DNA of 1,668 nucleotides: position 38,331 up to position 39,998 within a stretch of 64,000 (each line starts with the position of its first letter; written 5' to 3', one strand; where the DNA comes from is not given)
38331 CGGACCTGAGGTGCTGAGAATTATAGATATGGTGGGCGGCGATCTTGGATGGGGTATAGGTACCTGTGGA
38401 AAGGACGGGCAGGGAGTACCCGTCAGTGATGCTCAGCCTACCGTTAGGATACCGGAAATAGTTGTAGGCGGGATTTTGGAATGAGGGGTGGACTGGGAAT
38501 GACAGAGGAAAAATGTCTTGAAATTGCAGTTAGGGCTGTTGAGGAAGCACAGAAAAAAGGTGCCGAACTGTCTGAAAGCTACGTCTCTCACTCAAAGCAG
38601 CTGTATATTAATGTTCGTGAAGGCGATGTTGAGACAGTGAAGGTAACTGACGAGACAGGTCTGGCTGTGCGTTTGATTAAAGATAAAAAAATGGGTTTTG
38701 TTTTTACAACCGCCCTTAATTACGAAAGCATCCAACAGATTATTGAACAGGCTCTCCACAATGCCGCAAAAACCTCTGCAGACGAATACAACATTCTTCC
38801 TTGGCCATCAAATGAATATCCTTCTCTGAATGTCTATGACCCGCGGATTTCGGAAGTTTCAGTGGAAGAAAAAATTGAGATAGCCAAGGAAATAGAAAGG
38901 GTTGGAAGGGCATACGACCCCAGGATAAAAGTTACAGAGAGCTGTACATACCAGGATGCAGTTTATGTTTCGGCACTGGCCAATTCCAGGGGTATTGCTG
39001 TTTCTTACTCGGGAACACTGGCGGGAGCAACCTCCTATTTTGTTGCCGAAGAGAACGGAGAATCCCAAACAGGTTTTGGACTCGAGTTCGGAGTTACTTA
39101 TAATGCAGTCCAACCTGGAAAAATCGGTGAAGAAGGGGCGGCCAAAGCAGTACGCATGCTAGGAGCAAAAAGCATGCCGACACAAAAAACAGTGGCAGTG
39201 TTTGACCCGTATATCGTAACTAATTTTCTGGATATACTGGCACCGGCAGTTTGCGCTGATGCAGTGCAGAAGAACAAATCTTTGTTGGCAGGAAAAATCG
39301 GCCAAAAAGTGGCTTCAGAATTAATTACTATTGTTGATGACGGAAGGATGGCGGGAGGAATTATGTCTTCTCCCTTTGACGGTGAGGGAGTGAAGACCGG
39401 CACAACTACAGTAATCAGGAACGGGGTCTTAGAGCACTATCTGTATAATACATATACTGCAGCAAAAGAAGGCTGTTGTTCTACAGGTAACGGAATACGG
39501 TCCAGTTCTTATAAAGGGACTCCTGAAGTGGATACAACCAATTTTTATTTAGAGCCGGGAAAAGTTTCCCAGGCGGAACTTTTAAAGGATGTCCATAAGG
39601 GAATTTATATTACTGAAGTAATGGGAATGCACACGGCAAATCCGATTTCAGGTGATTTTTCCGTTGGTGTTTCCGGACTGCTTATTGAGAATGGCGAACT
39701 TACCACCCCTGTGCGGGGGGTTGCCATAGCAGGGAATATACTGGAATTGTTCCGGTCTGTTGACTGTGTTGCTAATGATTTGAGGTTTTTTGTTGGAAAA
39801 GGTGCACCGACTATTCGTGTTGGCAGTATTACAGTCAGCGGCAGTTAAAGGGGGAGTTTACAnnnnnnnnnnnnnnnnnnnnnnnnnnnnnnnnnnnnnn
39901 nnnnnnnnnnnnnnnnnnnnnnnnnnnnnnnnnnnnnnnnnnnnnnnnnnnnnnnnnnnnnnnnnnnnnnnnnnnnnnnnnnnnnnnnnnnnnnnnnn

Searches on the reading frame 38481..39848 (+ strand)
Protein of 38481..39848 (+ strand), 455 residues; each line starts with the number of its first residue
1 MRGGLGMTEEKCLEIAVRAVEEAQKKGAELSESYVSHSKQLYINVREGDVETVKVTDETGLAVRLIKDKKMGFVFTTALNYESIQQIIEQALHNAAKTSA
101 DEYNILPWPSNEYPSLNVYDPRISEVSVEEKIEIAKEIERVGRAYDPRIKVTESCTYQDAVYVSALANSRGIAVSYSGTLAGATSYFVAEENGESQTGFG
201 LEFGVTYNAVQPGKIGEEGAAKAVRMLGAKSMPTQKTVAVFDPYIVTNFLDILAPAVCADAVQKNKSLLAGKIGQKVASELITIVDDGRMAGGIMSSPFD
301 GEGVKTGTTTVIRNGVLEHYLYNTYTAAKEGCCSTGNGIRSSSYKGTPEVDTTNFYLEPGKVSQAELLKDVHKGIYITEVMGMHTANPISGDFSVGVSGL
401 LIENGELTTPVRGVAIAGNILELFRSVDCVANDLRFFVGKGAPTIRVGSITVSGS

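Call 10: search_protein_families(library=pfam, proteins=[window:38481-39848:+])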
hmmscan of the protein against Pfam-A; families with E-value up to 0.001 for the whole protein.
window:38481-39848:+ (455 aa): 3 families
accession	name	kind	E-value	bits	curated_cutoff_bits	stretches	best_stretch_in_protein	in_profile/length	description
PF19289.4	PmbA_TldD_3rd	-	1.3e-80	270.2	22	1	235-454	2-220/220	PmbA/TldA metallopeptidase C-terminal domain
PF19290.4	PmbA_TldD_2nd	-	6.3e-17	62.4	20.9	1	123-227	3-109/109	PmbA/TldA metallopeptidase central domain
PF01523.21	PmbA_TldD_1st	-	4.1e-15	56.1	20.9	1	34-95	4-65/65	PmbA/TldA metallopeptidase domain 1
